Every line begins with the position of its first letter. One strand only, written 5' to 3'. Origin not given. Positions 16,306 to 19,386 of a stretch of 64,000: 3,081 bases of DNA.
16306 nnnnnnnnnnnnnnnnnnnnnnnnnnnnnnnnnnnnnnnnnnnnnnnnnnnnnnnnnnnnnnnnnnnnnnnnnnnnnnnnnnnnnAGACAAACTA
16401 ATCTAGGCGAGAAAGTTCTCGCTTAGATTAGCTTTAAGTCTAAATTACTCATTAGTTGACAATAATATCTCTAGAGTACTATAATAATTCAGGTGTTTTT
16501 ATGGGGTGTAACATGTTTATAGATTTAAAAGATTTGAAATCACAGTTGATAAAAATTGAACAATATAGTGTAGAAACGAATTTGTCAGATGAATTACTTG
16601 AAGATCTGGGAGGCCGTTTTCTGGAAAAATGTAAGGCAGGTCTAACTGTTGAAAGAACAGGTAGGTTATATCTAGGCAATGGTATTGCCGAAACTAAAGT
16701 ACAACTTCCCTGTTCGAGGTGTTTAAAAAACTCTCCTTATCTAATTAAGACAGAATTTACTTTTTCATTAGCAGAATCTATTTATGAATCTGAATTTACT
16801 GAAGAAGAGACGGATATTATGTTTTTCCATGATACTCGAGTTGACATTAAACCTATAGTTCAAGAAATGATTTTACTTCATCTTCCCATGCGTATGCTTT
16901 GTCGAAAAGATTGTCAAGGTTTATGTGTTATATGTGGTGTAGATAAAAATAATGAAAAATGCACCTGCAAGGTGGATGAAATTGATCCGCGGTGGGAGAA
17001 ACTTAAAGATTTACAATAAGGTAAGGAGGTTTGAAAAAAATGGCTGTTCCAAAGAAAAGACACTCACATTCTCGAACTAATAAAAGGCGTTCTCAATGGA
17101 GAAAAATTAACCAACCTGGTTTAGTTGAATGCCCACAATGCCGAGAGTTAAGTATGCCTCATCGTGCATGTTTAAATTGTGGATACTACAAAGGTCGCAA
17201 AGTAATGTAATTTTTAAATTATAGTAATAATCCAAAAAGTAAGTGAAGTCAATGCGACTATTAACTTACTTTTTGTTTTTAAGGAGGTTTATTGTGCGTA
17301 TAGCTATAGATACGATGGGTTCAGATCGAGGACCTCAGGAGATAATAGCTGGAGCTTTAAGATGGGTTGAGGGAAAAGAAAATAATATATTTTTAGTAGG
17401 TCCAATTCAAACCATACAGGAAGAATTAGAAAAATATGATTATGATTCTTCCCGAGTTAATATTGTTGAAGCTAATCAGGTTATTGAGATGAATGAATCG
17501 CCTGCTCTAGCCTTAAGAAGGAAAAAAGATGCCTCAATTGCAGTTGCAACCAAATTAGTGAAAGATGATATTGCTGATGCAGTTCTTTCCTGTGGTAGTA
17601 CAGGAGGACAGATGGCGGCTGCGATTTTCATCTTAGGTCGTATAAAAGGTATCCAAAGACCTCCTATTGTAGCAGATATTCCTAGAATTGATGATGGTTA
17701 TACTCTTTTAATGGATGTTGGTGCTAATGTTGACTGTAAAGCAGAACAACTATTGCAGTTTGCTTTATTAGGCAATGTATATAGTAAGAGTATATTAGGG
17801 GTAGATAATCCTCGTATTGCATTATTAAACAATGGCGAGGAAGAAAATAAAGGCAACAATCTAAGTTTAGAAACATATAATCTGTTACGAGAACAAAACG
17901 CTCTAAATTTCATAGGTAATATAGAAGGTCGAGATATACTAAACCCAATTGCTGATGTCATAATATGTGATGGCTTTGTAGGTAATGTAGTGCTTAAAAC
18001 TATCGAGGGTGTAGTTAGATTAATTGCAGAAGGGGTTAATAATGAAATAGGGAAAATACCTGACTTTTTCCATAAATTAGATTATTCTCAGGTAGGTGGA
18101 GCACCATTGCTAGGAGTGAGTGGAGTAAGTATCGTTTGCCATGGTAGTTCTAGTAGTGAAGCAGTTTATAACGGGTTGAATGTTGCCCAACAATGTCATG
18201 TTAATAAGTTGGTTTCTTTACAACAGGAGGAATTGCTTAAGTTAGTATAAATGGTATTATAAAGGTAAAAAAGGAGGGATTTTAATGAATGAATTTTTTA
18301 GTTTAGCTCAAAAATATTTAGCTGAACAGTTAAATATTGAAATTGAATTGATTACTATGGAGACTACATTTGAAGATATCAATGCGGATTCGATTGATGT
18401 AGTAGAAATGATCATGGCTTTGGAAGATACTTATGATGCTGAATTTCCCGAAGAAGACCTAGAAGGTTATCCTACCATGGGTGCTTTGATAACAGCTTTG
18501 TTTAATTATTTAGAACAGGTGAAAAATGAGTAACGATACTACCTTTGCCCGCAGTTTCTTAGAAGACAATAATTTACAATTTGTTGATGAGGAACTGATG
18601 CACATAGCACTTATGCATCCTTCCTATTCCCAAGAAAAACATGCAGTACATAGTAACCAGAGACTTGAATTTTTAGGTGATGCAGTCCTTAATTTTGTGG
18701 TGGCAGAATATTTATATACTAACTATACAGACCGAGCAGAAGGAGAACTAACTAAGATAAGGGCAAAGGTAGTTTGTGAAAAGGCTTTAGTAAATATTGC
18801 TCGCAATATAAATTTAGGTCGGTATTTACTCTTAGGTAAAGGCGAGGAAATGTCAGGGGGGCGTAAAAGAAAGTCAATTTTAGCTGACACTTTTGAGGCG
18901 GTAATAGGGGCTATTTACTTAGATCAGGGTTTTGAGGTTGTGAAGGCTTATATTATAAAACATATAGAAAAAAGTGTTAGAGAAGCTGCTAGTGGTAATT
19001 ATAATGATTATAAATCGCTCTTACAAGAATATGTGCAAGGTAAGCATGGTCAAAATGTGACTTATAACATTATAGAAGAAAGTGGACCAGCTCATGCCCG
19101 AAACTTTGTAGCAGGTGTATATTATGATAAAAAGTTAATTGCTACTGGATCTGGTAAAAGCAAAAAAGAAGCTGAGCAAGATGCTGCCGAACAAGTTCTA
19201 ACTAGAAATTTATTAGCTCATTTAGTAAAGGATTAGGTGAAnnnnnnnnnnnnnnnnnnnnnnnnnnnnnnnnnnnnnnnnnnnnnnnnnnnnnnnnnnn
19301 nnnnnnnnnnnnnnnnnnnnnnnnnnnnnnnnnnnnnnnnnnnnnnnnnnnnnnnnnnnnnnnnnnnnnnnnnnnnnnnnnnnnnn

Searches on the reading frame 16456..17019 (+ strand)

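Call 77: search_protein_families(library=pfam, proteins=[window:16456-17019:+], max_evalue=0.000001)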
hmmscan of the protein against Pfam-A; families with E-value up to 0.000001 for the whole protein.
window:16456-17019:+ (187 aa): 1 family
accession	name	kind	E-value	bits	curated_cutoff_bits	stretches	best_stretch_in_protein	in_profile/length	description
PF02620.22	YceD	-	1.2e-29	103.2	33.2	1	75-186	2-118/119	Large ribosomal RNA subunit accumulation protein YceD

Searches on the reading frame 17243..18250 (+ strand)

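Call 77: search_protein_families(library=pfam, proteins=[window:17243-18250:+], max_evalue=0.000001)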
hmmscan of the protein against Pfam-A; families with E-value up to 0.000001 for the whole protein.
window:17243-18250:+ (335 aa): 1 family
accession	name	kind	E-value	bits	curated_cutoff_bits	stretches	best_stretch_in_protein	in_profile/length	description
PF02504.20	FA_synthesis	-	1.1e-96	324.2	29.1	1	18-318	1-316/324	Fatty acid synthesis protein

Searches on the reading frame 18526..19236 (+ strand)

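Call 77: search_protein_families(library=pfam, proteins=[window:18526-19236:+], max_evalue=0.000001)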
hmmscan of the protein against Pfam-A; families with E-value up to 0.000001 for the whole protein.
window:18526-19236:+ (236 aa): 3 families
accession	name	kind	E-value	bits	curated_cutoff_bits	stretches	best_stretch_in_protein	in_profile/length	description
PF14622.11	Ribonucleas_3_3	-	8.4e-44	149.3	35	1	21-148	1-125/128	Ribonuclease-III-like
PF00636.31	Ribonuclease_3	-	1.2e-27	97.1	27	1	45-135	1-102/102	Ribonuclease III domain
PF00035.32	dsrm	-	2.9e-19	69.8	23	1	162-225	1-63/66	Double-stranded RNA binding motif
